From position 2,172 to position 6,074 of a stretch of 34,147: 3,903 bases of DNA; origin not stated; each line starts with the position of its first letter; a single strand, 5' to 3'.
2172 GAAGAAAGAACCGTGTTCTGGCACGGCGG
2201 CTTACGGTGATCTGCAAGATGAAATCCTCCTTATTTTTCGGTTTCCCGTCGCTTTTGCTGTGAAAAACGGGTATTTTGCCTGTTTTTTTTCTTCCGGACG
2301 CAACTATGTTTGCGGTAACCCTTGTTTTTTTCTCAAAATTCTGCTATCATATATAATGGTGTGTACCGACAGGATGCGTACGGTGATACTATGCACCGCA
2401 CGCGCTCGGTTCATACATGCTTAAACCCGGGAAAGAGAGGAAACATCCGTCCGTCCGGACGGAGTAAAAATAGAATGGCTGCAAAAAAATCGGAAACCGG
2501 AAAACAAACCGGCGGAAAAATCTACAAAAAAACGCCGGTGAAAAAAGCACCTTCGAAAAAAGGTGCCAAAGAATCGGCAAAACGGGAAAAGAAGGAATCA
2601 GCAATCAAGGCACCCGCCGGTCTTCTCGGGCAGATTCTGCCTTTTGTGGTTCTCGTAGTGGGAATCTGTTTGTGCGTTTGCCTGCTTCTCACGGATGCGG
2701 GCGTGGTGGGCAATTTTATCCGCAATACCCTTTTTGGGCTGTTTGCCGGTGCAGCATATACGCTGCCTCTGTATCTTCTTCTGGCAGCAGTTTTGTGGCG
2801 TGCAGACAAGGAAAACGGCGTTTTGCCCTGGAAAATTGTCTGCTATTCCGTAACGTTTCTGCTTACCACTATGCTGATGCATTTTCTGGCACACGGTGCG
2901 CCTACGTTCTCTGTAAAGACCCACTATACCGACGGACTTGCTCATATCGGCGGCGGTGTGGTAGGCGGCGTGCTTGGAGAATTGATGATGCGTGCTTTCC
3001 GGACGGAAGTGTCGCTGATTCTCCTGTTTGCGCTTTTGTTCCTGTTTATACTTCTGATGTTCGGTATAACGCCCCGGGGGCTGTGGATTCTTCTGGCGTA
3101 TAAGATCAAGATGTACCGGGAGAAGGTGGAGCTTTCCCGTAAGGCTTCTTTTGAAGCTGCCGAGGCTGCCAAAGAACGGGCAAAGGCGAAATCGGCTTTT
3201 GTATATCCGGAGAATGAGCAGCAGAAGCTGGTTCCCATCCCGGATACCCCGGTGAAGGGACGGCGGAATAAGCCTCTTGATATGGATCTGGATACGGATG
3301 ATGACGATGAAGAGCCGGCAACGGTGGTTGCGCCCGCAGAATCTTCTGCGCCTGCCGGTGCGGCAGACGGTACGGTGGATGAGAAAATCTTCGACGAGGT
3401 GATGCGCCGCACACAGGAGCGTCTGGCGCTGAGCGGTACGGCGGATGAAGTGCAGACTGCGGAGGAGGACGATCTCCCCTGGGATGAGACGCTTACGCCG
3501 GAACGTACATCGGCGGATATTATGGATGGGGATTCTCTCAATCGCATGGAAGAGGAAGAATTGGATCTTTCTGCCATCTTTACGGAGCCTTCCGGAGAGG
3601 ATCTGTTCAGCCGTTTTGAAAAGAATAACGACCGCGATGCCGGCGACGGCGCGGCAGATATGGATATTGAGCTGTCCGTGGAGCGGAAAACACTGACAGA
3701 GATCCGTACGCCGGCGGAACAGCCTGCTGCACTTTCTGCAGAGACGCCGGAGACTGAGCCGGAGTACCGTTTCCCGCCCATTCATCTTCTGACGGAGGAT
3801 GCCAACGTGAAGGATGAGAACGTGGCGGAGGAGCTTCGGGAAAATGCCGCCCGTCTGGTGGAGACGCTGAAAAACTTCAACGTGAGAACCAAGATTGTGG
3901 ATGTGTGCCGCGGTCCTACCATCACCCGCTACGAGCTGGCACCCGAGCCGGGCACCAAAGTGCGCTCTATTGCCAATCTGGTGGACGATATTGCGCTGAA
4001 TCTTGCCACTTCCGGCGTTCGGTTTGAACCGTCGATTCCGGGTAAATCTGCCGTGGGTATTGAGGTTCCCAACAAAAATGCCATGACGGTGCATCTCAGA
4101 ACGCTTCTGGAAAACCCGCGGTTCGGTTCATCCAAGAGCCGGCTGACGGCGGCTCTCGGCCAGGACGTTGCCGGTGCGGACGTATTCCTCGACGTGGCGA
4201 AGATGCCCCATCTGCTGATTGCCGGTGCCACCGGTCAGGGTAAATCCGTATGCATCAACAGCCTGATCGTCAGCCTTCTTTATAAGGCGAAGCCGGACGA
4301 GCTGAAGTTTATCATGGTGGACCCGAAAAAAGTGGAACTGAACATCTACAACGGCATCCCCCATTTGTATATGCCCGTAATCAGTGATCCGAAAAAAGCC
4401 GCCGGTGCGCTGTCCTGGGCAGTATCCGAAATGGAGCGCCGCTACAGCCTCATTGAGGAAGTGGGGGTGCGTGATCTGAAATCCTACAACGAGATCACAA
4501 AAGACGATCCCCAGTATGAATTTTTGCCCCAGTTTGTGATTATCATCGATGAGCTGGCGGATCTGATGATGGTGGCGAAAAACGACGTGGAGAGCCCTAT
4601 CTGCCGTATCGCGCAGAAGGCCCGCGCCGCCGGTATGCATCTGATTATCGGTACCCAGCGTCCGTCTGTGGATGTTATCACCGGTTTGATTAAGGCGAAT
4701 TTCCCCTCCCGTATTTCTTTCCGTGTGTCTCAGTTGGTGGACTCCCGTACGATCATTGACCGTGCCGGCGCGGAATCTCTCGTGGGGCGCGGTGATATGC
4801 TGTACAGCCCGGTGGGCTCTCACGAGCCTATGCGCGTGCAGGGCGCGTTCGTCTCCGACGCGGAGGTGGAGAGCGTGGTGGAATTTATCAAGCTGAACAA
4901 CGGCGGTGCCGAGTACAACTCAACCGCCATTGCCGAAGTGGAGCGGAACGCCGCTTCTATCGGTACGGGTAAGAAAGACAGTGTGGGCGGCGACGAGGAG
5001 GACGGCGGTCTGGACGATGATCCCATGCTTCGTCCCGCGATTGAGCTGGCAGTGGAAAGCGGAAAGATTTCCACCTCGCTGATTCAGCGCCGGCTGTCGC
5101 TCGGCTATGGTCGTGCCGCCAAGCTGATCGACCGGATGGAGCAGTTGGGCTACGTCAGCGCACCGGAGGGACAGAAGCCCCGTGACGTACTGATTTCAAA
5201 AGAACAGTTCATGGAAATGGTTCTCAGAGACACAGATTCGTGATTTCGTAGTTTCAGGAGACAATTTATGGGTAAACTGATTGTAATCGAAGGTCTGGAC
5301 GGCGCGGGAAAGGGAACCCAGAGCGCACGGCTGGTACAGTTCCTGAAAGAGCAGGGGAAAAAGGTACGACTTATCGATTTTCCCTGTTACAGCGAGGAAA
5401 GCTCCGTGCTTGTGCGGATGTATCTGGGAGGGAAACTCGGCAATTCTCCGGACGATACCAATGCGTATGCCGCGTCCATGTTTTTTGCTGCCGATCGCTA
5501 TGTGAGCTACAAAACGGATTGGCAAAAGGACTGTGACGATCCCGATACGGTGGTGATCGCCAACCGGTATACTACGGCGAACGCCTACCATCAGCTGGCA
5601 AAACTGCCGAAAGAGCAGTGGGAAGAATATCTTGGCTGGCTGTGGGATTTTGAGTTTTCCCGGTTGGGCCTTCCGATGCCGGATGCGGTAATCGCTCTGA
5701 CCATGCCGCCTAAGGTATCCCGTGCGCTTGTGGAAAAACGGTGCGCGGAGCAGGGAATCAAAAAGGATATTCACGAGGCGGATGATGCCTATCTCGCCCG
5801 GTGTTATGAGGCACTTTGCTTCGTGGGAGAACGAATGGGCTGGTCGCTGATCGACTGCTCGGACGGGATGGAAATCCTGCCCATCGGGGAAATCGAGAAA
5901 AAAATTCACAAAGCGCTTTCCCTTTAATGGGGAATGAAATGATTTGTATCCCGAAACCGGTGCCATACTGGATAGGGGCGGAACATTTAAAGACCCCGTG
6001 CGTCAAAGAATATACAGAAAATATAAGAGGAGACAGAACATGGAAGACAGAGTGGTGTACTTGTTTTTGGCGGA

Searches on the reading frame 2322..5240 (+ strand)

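Call 77: search_protein_families(library=pfam, proteins=[window:2322-5240:+], max_evalue=0.00001)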
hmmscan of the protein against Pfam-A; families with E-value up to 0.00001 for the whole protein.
window:2322-5240:+ (973 aa): 4 families
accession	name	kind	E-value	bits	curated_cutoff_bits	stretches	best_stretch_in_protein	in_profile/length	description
PF01580.24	FtsK_SpoIIIE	-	1.6e-63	214.6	24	1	592-783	2-221/221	FtsK/SpoIIIE family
PF17854.6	FtsK_alpha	-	4.4e-29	101.1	22.9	1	484-584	1-101/101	FtsK alpha domain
PF09397.16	FtsK_gamma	-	4e-24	84.6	30.6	1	898-958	2-62/63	Ftsk gamma domain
PF13491.11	FtsK_4TM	-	4.5e-06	26.9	23.1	1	126-250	47-162/171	4TM region of DNA translocase FtsK/SpoIIIE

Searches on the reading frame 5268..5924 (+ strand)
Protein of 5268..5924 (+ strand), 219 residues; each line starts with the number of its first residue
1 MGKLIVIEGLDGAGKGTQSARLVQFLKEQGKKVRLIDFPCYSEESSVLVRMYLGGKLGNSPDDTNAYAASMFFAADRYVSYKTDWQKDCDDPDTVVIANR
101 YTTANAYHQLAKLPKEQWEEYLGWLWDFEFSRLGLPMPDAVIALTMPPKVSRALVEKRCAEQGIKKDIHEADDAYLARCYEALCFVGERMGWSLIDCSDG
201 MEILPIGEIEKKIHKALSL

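Call 77: search_protein_families(library=pfam, proteins=[window:5268-5924:+], max_evalue=0.00001)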
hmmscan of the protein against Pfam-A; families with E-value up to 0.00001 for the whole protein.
window:5268-5924:+ (219 aa): 1 family
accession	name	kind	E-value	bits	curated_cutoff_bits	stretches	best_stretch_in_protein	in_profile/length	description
PF02223.23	Thymidylate_kin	-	2.5e-13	50.6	27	1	7-182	1-158/185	Thymidylate kinase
